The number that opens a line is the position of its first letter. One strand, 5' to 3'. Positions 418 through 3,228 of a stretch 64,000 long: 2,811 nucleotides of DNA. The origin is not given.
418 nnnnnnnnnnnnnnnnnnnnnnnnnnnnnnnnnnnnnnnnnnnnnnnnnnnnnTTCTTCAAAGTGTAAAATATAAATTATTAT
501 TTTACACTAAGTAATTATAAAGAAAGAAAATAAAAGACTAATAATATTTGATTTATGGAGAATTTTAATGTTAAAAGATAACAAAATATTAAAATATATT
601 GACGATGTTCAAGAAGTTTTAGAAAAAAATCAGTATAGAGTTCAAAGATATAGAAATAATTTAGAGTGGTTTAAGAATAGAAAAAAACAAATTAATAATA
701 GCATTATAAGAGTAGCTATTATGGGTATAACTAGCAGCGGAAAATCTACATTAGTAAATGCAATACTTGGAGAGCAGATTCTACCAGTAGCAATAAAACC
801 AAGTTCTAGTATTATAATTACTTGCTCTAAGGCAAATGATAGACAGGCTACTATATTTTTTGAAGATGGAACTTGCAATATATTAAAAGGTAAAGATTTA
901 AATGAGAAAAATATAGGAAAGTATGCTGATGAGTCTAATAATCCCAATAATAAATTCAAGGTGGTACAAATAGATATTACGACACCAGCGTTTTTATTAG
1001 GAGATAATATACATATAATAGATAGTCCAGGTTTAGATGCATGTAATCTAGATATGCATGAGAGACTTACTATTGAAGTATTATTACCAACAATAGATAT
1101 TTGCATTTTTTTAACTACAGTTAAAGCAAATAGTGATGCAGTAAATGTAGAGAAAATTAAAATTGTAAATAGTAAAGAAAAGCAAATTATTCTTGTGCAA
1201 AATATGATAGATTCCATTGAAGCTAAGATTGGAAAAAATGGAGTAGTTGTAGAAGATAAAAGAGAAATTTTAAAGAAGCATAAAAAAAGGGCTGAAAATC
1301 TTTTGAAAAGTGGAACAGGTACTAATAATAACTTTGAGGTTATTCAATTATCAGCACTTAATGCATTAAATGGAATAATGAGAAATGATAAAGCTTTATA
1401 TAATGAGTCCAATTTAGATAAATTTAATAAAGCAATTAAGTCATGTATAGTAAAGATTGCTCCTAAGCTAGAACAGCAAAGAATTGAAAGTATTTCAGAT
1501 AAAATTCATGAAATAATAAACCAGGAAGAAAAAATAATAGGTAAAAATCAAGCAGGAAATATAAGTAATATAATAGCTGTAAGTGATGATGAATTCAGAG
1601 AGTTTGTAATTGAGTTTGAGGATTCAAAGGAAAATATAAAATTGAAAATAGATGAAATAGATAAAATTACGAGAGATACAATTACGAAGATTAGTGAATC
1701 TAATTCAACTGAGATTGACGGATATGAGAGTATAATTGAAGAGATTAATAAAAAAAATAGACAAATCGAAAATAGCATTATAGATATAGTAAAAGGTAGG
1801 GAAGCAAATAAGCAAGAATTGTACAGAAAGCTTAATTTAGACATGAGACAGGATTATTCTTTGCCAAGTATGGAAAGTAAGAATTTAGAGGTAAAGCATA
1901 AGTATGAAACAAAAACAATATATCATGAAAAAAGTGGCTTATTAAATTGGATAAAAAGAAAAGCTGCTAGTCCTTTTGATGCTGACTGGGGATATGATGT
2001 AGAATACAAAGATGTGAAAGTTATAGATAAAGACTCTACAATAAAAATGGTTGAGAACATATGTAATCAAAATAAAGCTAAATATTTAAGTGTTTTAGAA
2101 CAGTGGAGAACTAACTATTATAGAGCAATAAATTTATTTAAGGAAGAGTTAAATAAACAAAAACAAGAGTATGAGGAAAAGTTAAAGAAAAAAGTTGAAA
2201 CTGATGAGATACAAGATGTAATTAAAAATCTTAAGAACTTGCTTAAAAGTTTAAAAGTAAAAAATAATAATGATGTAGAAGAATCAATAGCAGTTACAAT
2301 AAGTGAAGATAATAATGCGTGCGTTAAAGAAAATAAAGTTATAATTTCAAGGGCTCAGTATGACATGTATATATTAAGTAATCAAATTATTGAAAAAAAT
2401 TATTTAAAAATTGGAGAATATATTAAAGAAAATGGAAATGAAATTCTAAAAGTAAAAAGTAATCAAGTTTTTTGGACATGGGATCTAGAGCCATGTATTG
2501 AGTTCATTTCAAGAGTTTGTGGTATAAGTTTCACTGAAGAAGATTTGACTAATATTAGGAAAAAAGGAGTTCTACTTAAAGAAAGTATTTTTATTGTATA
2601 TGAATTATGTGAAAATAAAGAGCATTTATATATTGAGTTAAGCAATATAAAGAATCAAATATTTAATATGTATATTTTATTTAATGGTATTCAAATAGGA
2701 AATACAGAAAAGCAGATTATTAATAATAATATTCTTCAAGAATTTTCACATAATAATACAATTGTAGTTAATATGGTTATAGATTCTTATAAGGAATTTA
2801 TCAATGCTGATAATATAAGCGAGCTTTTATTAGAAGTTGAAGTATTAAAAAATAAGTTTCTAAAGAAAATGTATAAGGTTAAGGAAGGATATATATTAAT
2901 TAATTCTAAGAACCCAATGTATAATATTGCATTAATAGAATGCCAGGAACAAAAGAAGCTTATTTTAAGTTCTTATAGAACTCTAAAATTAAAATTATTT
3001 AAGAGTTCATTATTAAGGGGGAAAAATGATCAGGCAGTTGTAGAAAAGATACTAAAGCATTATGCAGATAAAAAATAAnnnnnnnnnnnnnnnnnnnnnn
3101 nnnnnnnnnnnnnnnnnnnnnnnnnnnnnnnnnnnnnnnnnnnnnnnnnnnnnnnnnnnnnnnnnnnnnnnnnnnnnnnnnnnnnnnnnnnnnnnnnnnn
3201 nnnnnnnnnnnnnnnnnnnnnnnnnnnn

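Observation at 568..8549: Operon of three separate bacterial dynamin-like GTPases plus a tandem-repeat coiled-coil protein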

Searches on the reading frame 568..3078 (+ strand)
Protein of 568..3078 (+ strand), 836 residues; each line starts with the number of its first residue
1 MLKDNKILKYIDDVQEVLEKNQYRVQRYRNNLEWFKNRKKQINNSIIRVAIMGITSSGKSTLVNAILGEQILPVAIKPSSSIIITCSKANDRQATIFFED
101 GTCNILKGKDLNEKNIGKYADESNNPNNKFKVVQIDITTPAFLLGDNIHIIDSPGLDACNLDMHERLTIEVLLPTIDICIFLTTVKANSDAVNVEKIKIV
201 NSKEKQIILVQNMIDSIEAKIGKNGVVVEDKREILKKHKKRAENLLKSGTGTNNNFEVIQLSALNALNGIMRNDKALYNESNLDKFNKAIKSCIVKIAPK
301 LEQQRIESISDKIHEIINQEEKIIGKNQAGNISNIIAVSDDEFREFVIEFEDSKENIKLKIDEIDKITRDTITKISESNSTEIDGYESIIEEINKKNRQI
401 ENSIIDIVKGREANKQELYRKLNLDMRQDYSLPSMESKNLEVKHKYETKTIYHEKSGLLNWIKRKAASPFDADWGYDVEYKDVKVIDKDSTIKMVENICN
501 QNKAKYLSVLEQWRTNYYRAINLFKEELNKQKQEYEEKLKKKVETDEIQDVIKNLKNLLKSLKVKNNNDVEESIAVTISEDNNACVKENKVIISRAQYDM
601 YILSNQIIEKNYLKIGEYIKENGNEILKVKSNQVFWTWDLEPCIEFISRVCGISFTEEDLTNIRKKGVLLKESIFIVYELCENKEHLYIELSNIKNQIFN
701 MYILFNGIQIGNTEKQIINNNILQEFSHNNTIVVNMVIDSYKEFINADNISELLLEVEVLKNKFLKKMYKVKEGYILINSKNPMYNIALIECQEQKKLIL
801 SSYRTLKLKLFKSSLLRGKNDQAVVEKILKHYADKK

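Call 5: search_protein_families(library=pfam, proteins=[window:568-3078:+], max_evalue=0.1)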
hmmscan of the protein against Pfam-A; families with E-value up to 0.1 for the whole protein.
window:568-3078:+ (836 aa): 6 families
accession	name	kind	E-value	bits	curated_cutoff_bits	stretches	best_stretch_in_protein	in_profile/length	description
PF00350.29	Dynamin_N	-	4.1e-16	59.9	27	1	49-205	1-156/168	Dynamin family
PF01926.29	MMR_HSR1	-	1.7e-05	25.4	21.9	1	48-212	1-112/113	50S ribosome-binding GTPase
PF00009.33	GTP_EFTU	-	0.0013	18.8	26.5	1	45-268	2-174/188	Elongation factor Tu GTP binding domain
PF25201.1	nSTAND6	-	0.0017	18.8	27.7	0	385-464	30-109/148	Novel STAND NTPase 6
PF13555.12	AAA_29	-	0.017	15.3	27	1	35-66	10-42/61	P-loop containing region of AAA domain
PF00005.33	ABC_tran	-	0.056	14.5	25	0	48-70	13-35/137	ABC transporter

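Call 6: search_protein_families(library=padloc, proteins=[window:568-3078:+], max_evalue=0.1)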
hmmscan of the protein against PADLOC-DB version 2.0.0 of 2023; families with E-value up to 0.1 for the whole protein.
window:568-3078:+ (836 aa): 1 family
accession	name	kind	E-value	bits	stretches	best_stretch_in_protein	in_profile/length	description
PDLC03841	LeoBC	-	7.5e-11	39.8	1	45-423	76-425/601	-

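Call 19: search_solved_structures(query=window:568-3078:+, max_evalue=0.01)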
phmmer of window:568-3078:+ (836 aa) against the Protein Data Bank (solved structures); distinct sequences matched with E-value up to 0.01: 14.
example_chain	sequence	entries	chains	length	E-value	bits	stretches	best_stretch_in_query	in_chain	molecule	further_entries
2j68_A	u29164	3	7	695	2.2e-08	35.9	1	32-199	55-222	BACTERIAL DYNAMIN-LIKE PROTEIN | DYNAMIN FAMILY PROTEIN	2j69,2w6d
6jfk_A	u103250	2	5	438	2e-06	29.5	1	45-160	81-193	Mitofusin-2,cDNA FLJ57997, highly similar to Transmembrane GTPase MFN2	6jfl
6jfm_A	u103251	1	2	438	1.3e-05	26.7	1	45-160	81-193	Mitofusin-2,Mitofusin-2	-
5goe_A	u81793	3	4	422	3.3e-05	25.4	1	42-196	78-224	Mitofusin-1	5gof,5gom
5gnt_A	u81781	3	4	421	3.6e-05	25.3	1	42-196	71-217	Mitofusin-1 | Mitofusin-1,Mitofusin-1 fusion protein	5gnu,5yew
5go4_A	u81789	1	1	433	3.7e-05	25.3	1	42-197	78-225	Mitofusin-1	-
2hjg_A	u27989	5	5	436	4.5e-05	25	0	33-75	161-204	GTP-binding protein engA | GTPase Der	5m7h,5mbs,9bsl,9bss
4dcs_A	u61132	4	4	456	4.6e-05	24.9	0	33-75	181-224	GTP-BINDING PROTEIN ENGA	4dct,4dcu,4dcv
9bs0_W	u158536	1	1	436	0.00012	23.6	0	33-75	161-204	GTPase Der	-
5yew_A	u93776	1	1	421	0.00014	23.3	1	42-197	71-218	Mitofusin-1,Mitofusin-1 fusion protein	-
7aoi_XL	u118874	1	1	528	0.00016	23.2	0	38-70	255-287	GTP-binding protein, putative,mt-EngA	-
6yxx_EA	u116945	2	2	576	0.00022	22.7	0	38-70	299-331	mt-EngA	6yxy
5gnr_A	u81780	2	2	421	0.00024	22.6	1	42-196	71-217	Mitofusin-1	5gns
7am2_BU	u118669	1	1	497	0.0017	19.8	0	39-70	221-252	GTPase Der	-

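Call 26: search_protein_families(library=ncbifam, proteins=[window:568-3078:+], max_evalue=0.001)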
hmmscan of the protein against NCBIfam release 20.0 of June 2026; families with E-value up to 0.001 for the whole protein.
window:568-3078:+ (836 aa): 5 families
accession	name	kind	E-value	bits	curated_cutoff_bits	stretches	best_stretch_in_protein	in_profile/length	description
NF052648.1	DynmDynABac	equivalog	1.2e-09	36.7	1600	1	45-215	40-200/1187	dynamin GTPase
TIGR03596.1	GTPase_YlqF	equivalog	1.3e-05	24.7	208.2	1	36-79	108-151/276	ribosome biogenesis GTPase YlqF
TIGR00231.1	small_GTP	domain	1.5e-05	24.9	42.5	1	46-226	3-127/164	GTP-binding protein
TIGR03156.1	GTP_HflX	equivalog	0.00028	19.9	216.75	1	36-71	179-214/351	GTPase HflX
NF000908.1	PRK00089.1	equivalog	0.00045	19.6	237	1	49-80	6-37/291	GTPase Era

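Call 27: find_homologous_proteins(query=window:568-3078:+, max_evalue=0.00001)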
Query window:568-3078:+ (836 aa): 231 proteins with E <= 0.00001 among 8000 candidates; the best 120 are listed.
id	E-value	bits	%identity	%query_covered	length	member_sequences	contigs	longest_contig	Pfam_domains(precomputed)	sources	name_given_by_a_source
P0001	0.0e+0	1786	100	100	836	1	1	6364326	PF01926.30,PF00350.30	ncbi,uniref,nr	ncbi:dynamin family protein [Clostridium manihotivorum]|uniref:Dynamin family protein n=1 Tax=Clostr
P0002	0.0e+0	1580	88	100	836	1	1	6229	PF01926.30,PF00350.30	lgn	-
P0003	0.0e+0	1572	88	100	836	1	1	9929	PF00350.30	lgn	-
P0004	0.0e+0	1538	86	100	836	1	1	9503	PF01926.30,PF00350.30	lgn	-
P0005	0.0e+0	1530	85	100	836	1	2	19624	PF01926.30,PF00350.30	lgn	-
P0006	0.0e+0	1161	83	78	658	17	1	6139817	-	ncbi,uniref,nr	ncbi:dynamin family protein [Clostridium beijerinckii]|uniref:dynamin family protein n=1 Tax=Clostri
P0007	3.5e-270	917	54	100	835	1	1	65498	PF01926.30,PF00350.30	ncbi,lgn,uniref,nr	ncbi:dynamin family protein [Clostridium uliginosum]|uniref:Dynamin family protein n=1 Tax=Clostridi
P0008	8.3e-266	902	54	100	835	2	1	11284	PF01926.30,PF00350.30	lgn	-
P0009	5.5e-263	893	52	99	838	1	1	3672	PF01926.30,PF00350.30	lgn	-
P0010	1.3e-262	892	53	100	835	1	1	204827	PF01926.30,PF00350.30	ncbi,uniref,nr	ncbi:dynamin family protein [Clostridium weizhouense]|uniref:Dynamin family protein n=1 Tax=Clostrid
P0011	6.1e-261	886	53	100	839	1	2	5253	PF01926.30,PF00350.30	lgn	-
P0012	2.1e-259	881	53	99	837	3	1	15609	PF01926.30,PF00350.30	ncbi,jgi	jgi:GTPase Era involved in 16S rRNA processing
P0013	4.6e-259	880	52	100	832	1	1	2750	PF01926.30,PF00350.30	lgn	-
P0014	6.6e-259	879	53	100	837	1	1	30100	PF01926.30,PF00350.30,PF00009.34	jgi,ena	-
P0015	2.7e-257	874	53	100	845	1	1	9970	PF01926.30,PF00350.30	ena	-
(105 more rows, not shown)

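Call 28: find_encoding_contigs(protein=P0006, flank=10000, max_places=4)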
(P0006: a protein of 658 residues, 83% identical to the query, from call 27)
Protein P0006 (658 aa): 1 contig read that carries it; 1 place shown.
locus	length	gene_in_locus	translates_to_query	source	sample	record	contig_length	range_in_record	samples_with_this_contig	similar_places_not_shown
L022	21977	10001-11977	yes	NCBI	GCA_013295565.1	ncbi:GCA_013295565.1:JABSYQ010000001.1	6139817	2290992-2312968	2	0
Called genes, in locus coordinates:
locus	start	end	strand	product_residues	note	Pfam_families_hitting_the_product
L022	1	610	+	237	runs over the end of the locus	PF01695:IstB_IS21, PF00308:Bac_DnaA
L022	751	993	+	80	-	PF04014:MazE_antitoxin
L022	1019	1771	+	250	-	PF02498:Bro-N, PF03374:ANT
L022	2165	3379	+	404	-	PF00201:UDPGT, PF04101:Glyco_tran_28_C, PF06722:EryCIII-like_C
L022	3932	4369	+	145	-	PF04397:LytTR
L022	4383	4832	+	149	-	PF11457:DUF3021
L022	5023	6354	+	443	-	PF03403:PAF-AH_p_II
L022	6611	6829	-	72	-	PF11148:DUF2922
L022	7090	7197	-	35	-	PF07872:DUF1659 (weak)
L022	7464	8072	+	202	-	PF00990:GGDEF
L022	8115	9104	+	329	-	PF13280:WYL, PF25583:WCX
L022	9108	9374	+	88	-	-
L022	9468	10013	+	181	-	PF00350:Dynamin_N, PF01926:MMR_HSR1 (weak)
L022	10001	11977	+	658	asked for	-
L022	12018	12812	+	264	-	-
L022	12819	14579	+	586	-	PF00350:Dynamin_N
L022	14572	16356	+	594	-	PF00350:Dynamin_N, PF01926:MMR_HSR1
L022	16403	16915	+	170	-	-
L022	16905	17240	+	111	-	-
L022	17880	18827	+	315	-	PF22945:LEM-3_GIY-YIG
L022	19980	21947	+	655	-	PF09334:tRNA-synt_1g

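Call 29: find_encoding_contigs(protein=P0005, flank=10000, max_places=4)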
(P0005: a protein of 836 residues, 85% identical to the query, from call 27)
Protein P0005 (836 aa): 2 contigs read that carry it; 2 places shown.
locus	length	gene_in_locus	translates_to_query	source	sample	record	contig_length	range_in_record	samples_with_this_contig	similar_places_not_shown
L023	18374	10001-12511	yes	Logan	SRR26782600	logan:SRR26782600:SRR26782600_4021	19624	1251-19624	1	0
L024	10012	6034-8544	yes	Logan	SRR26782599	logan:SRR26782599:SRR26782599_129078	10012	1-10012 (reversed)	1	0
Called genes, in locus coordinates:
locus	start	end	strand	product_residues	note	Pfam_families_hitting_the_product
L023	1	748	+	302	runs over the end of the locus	PF09588:YqaJ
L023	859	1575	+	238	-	PF03837:RecT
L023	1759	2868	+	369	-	PF09681:Phage_rep_org_N, PF07261:DnaB_2 (weak)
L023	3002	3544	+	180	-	PF00308:Bac_DnaA, PF01695:IstB_IS21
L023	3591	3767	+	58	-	-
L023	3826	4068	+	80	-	PF04014:MazE_antitoxin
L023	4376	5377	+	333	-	PF08878:HamA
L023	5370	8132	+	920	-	-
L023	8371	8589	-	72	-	PF11148:DUF2922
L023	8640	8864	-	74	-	PF07872:DUF1659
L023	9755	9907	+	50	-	-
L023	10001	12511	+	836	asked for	PF00350:Dynamin_N, PF01926:MMR_HSR1 (weak)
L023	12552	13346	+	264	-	-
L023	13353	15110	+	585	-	PF00350:Dynamin_N, PF01926:MMR_HSR1 (faint)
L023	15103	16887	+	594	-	PF00350:Dynamin_N, PF01926:MMR_HSR1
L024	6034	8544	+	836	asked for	PF00350:Dynamin_N, PF01926:MMR_HSR1 (weak)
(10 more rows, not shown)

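Call 44: search_protein_families(library=phrogs, proteins=[window:568-3078:+], max_evalue=0.001)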
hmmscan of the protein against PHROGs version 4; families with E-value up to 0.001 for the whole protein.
window:568-3078:+ (836 aa): 0 families

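Call 46: find_encoding_contigs(protein=P0003, flank=10000, max_places=4)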
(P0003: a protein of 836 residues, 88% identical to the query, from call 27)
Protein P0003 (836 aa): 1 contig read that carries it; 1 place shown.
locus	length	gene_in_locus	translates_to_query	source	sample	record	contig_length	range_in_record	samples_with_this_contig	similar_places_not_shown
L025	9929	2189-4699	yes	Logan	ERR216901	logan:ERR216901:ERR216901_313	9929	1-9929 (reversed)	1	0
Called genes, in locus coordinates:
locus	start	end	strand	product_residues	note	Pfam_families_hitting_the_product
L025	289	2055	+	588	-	PF03235:GmrSD_N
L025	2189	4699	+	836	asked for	PF00350:Dynamin_N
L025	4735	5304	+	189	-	-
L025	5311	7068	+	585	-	PF00350:Dynamin_N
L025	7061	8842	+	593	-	PF00350:Dynamin_N, PF01926:MMR_HSR1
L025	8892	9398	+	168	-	-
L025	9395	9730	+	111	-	-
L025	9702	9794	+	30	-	-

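Call 47: find_encoding_contigs(protein=P0004, flank=10000, max_places=4)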
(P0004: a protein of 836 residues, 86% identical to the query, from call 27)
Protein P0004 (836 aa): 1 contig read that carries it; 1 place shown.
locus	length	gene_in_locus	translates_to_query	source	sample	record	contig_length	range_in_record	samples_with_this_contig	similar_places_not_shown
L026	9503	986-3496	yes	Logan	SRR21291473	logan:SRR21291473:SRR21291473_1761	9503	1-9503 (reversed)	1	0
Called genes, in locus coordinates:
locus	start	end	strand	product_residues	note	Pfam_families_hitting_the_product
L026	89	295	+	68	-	-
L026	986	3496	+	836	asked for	PF00350:Dynamin_N, PF01926:MMR_HSR1 (weak)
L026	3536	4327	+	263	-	-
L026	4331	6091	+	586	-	PF00350:Dynamin_N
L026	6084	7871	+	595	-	PF00350:Dynamin_N, PF01926:MMR_HSR1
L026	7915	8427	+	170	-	-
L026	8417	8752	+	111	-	-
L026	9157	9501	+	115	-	?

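Call 48: predict_structure(alignment_id=A1)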
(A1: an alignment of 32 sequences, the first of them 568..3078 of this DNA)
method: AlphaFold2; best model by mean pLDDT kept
length: 836 residues; sequences in the alignment: 32
mean_pLDDT: 77.7   pTM: 0.49
mean pLDDT of the five models: 77.7, 76.8, 74.8, 72.9, 71.8
residues with pLDDT >= 90: 108; 70-90: 556; 50-70: 128; < 50: 44
segments of 3 or more residues with pLDDT < 50: 155-159, 327-329, 432-434, 565-592
pLDDT, mean of each block of 10 residues (from residue 1): 64 90 86 84 75 70 87 62 80 87 86 85 76 85 80 54 59 76 68 74 80 63 57 78 81 69 86 87 87 78 77 84 63 64 87 88 86 83 78 83 79 81 64 58 75 74 65 67 77 84 78 78 83 77 83 88 48 32 35 66 81 93 88 91 91 89 91 89 87 89 78 76 89 89 63 86 88 92 91 81 85 79 88 73
secondary structure, 60 per line:
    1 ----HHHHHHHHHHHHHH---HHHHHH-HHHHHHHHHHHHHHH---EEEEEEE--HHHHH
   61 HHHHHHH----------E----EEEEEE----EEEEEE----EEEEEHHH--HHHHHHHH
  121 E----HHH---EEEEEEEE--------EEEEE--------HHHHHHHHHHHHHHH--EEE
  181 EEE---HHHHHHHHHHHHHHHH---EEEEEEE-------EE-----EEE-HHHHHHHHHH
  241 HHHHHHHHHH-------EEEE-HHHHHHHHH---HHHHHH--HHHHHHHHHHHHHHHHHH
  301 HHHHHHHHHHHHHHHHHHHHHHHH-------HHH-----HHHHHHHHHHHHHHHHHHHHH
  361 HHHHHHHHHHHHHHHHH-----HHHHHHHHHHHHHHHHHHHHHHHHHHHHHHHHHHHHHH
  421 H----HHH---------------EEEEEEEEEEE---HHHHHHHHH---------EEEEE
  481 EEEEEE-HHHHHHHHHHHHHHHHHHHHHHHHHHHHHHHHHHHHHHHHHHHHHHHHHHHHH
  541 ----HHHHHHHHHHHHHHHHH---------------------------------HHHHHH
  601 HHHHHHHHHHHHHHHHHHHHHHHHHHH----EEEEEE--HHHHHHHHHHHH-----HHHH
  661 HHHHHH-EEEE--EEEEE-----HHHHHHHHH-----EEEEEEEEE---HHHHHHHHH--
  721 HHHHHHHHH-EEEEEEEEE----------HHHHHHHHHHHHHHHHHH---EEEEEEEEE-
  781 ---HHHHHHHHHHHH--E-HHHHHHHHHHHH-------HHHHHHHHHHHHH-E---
elements in order (helices of 4 or more, strands of 3 or more residues): H5-18 H22-27 H29-43 E47-53 H56-67 E83-88 E93-98 E103-107 H113-120 E132-139 E148-152 H161-175 E178-183 H187-202 E206-212 E227-229 H231-250 E258-261 H263-271 H275-280 H283-324 H340-377 H383-421 E444-454 H458-466 E476-486 H488-540 H545-561 H595-627 E632-637 H640-651 H657-666 E668-671 E674-678 H684-692 E698-706 H710-718 H721-729 E731-739 H750-767 E771-779 H784-795 H800-811 H819-831

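Call 89: search_protein_families(library=padloc, alignment_id=A6, max_evalue=0.00001)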
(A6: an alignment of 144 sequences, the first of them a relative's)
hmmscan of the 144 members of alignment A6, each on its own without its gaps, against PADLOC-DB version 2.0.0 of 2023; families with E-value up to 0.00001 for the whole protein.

A. member 1, L022:17880-18827:+ (315 aa): 1 family
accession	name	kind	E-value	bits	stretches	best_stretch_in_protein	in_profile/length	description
PDLC04031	PD-T4-3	-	3.6e-11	41.1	1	2-42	15-54/256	-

B. families by the number of members that match (of 144 scanned): 346 families (the first 25 are shown)
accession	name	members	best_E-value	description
PDLC01652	WYL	8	5.6e-27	"CAS-I,CAS-II,CAS-III,CAS-IV,CAS-V,CAS-VI; associated_signaling"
PDLC01457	WYL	7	2.8e-24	"CAS-I,CAS-II,CAS-III,CAS-IV,CAS-V,CAS-VI; associated_signaling"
PDLC01766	Cas3c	4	5.8e-16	-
PDLC01484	WYL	4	8.9e-10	"CAS-I,CAS-II,CAS-III,CAS-IV,CAS-V,CAS-VI; associated_signaling"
PDLC01510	WYL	4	8.9e-10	"CAS-I,CAS-II,CAS-III,CAS-IV,CAS-V,CAS-VI; associated_signaling"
PDLC02926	HTH_VI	3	1.9e-15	-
PDLC02792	SspE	3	6.6e-13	SspE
PDLC03169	Specificity_I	2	1.7e-95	Type I specificity subunit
PDLC03076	Specificity_I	2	1e-72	Type I specificity subunit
PDLC03189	Specificity_I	2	2.6e-72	Type I specificity subunit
PDLC03127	Specificity_I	2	1e-60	Type I specificity subunit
PDLC03162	Specificity_I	2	6.5e-60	Type I specificity subunit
PDLC03179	Specificity_I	2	1e-52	Type I specificity subunit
PDLC03115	Specificity_I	2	2.9e-48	Type I specificity subunit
PDLC03079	Specificity_I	2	6.8e-48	Type I specificity subunit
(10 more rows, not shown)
